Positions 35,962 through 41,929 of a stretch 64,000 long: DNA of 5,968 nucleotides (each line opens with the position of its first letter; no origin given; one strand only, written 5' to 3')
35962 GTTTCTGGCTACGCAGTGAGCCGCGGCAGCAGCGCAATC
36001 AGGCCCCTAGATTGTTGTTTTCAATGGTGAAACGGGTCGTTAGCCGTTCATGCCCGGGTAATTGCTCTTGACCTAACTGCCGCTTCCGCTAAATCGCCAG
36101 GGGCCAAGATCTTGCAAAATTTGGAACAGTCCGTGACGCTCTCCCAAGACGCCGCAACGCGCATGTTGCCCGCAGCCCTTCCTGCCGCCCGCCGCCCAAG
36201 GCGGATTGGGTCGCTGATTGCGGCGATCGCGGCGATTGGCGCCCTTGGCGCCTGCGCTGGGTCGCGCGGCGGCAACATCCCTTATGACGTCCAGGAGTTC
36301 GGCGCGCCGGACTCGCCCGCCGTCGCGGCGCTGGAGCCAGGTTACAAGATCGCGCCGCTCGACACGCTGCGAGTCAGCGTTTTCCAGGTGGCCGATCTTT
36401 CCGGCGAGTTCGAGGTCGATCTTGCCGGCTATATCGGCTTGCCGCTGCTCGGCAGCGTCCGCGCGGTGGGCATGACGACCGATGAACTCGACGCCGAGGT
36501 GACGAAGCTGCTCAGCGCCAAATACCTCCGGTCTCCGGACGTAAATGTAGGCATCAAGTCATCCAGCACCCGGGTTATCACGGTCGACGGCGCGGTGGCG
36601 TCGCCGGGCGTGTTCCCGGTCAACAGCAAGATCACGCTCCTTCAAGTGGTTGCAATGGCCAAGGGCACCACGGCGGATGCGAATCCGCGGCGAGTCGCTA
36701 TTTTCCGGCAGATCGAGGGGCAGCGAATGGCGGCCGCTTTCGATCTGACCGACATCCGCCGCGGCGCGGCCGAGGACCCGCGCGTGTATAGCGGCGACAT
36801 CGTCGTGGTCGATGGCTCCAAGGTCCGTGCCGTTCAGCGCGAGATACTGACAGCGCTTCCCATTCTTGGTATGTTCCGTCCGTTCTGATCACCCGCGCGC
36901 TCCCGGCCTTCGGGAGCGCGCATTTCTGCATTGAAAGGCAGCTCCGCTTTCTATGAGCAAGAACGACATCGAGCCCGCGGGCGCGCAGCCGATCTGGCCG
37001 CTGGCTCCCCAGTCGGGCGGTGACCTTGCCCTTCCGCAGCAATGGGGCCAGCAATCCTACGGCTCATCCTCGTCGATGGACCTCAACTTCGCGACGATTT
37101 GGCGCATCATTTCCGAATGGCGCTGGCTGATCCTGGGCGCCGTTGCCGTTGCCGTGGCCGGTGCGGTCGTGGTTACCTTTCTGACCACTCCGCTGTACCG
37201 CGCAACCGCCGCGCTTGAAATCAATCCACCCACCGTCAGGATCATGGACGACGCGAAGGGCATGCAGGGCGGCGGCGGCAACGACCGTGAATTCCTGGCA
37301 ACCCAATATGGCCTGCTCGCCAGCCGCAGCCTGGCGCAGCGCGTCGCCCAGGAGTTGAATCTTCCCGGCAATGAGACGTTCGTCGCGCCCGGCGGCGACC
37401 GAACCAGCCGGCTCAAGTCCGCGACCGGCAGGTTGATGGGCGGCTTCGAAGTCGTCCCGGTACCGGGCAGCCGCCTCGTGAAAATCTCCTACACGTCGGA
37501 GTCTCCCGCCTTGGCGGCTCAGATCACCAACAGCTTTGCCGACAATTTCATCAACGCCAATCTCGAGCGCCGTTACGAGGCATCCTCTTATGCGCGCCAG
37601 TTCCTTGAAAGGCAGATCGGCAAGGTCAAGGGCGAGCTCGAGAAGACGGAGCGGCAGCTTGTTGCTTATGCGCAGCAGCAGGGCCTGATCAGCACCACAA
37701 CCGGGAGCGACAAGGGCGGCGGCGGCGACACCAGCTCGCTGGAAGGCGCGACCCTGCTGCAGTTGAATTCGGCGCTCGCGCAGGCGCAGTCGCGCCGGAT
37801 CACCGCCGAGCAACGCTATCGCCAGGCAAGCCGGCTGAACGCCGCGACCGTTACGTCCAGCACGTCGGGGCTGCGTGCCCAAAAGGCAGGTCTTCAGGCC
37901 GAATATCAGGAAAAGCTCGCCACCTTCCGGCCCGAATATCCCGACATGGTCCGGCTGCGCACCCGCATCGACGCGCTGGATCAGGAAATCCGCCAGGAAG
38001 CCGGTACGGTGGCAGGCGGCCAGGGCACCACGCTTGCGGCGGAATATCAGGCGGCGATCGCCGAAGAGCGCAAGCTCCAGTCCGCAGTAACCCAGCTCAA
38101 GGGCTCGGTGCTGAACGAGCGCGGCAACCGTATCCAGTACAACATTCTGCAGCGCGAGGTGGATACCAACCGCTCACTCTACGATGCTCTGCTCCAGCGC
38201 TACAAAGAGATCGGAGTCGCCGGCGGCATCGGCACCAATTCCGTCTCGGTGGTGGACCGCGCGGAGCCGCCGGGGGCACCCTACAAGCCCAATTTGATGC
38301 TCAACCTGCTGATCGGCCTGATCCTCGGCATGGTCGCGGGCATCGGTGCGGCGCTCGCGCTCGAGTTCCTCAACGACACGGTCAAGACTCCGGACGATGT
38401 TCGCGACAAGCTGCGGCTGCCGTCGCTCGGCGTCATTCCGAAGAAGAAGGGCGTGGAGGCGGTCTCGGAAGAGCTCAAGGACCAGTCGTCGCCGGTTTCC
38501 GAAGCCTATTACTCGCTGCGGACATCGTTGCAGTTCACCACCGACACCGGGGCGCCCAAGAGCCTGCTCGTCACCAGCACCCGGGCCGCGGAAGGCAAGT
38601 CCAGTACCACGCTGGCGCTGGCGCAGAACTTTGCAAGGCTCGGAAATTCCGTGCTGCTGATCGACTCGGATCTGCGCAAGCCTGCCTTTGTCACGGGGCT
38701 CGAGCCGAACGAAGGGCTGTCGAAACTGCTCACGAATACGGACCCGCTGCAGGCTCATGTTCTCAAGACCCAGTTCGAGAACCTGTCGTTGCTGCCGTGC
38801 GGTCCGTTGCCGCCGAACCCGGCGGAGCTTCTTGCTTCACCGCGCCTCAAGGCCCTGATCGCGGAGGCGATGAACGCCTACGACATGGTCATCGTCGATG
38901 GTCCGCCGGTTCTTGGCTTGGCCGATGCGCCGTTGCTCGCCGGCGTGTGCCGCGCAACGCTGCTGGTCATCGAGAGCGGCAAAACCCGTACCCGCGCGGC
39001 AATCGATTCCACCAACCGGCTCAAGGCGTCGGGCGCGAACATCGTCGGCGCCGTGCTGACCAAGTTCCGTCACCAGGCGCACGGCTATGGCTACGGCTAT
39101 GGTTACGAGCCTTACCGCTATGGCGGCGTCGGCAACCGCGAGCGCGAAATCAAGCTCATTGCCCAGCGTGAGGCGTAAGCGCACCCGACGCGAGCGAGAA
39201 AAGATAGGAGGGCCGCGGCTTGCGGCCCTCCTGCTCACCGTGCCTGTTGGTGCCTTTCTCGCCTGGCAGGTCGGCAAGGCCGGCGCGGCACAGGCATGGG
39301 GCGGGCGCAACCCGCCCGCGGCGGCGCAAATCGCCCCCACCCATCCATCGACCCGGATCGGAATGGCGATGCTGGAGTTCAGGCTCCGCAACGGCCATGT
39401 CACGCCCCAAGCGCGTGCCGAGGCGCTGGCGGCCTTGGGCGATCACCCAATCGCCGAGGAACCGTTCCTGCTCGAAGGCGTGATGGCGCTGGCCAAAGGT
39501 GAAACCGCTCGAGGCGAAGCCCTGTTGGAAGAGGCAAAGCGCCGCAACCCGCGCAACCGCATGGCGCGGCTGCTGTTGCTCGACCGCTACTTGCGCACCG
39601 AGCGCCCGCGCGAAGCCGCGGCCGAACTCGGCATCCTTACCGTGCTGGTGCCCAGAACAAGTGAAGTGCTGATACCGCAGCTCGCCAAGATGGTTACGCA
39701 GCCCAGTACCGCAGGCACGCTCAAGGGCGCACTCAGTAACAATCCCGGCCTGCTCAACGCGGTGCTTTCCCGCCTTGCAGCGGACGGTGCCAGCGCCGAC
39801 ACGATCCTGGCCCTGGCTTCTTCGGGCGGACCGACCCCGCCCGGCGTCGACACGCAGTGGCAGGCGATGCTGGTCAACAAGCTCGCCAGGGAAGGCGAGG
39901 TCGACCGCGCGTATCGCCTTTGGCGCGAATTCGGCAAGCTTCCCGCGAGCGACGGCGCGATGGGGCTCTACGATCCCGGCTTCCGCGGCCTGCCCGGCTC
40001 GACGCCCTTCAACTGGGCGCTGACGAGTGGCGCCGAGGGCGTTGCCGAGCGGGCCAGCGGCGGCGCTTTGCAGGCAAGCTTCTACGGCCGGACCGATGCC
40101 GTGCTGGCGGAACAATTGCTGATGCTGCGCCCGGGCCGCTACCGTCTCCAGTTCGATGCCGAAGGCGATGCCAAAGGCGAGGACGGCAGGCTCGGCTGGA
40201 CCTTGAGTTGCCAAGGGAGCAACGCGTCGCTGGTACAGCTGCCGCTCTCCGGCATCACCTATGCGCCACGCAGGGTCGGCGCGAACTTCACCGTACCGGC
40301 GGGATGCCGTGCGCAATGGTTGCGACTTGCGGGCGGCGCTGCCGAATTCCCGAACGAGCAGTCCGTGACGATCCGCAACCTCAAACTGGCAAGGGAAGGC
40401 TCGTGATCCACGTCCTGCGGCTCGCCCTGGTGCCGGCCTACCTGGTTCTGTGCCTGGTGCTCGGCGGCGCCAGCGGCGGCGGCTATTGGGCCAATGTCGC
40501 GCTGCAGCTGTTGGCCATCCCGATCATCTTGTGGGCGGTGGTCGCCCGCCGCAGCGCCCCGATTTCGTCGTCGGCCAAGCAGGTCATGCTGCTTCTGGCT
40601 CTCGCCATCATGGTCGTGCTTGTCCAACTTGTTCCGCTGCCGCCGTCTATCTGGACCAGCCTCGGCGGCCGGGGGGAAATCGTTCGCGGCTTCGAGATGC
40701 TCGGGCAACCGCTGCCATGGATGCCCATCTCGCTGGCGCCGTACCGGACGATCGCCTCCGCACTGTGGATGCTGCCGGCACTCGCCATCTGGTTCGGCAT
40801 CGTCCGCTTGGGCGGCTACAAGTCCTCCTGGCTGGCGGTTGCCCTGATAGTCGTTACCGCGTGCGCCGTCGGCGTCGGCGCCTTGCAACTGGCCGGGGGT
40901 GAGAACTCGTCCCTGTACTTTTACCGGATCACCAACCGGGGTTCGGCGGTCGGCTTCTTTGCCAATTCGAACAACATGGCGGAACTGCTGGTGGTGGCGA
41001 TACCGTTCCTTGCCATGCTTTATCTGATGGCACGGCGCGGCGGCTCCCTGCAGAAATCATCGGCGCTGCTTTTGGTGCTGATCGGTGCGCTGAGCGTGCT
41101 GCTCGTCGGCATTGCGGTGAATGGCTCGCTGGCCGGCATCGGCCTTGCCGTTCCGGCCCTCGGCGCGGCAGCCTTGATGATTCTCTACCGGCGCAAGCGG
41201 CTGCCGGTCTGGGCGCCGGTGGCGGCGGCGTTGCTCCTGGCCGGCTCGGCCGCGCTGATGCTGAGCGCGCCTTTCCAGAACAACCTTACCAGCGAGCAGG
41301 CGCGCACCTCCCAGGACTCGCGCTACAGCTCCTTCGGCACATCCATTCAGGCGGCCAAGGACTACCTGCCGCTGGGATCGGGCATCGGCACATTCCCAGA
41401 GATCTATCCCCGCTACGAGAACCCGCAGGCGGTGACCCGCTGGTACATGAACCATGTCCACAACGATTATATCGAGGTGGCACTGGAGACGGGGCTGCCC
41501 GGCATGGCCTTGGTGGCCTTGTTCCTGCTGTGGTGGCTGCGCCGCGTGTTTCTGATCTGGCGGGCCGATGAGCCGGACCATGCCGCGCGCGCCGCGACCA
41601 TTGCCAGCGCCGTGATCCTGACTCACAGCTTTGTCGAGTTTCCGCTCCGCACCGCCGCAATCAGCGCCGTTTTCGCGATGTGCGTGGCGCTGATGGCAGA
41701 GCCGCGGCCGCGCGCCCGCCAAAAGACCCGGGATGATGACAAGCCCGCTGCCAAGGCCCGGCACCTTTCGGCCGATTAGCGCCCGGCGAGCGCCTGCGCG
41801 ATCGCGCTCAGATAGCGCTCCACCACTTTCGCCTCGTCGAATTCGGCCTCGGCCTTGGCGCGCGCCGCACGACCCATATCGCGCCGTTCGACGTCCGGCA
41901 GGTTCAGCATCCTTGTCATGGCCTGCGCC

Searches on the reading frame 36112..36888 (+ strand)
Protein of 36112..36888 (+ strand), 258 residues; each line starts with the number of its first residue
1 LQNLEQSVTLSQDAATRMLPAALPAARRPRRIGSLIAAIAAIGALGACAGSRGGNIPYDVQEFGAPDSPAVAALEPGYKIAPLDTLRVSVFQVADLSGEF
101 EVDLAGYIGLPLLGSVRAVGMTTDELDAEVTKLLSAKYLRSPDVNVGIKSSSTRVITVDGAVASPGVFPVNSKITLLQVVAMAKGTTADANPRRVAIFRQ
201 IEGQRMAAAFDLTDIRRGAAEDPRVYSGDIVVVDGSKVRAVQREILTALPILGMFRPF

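Call 7: search_protein_families(library=pfam, proteins=[window:36112-36888:+], max_evalue=0.001)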
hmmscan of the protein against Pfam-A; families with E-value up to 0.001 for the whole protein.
window:36112-36888:+ (258 aa): 3 families
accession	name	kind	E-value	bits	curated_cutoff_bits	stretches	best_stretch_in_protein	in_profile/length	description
PF02563.21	Poly_export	-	7.4e-20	71.3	28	1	75-148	4-76/77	Polysaccharide biosynthesis/export protein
PF10531.15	SLBB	-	9.5e-10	38.6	27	1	155-206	1-51/55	SLBB domain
PF22461.2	SLBB_2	-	2.5e-07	31.1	27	1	156-233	3-79/79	SLBB domain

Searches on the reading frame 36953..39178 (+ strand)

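Call 7: search_protein_families(library=pfam, proteins=[window:36953-39178:+], max_evalue=0.001)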
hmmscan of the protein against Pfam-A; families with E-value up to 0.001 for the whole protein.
window:36953-39178:+ (741 aa): 5 families
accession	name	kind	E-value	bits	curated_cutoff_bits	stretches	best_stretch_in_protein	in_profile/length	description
PF13807.11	GNVR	-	9.2e-14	51.6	27.7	1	399-469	9-79/82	G-rich domain on putative tyrosine kinase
PF13614.12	AAA_31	-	1.4e-09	38.6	27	1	547-657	13-132/177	AAA domain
PF01656.29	CbiA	-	4.7e-09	36.7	25.4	1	539-710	2-88/125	CobQ/CobB/MinD/ParA nucleotide binding domain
PF02706.20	Wzz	-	8.7e-07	29.6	25.5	1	44-135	3-91/91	Chain length determinant protein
PF06564.18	CBP_BcsQ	-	7.3e-05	22.8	21.3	1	537-651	3-124/234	Cellulose biosynthesis protein BcsQ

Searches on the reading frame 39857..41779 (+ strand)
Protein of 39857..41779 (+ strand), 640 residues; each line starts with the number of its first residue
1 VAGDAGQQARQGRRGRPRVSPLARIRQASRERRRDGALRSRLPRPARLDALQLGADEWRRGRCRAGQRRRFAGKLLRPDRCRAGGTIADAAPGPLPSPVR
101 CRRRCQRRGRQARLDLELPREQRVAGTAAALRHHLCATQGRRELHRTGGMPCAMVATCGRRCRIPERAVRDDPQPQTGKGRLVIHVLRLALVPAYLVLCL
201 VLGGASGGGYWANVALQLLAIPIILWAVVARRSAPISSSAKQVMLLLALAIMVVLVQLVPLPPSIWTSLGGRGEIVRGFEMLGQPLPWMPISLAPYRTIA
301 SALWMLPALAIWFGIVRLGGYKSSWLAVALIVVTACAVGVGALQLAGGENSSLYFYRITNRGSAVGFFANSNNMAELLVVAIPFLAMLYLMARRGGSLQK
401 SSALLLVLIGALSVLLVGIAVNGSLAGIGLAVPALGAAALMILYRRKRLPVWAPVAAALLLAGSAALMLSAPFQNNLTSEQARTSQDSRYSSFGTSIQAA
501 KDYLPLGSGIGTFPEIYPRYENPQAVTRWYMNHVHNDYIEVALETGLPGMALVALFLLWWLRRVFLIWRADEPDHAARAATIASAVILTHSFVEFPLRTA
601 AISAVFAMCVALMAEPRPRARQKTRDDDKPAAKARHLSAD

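Call 7: search_protein_families(library=pfam, proteins=[window:39857-41779:+], max_evalue=0.001)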
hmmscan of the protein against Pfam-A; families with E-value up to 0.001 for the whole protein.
window:39857-41779:+ (640 aa): 1 family
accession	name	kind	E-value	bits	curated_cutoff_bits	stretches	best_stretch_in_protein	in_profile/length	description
PF04932.20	Wzy_C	-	7.6e-19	68.4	31.7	1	413-553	4-148/149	O-Antigen ligase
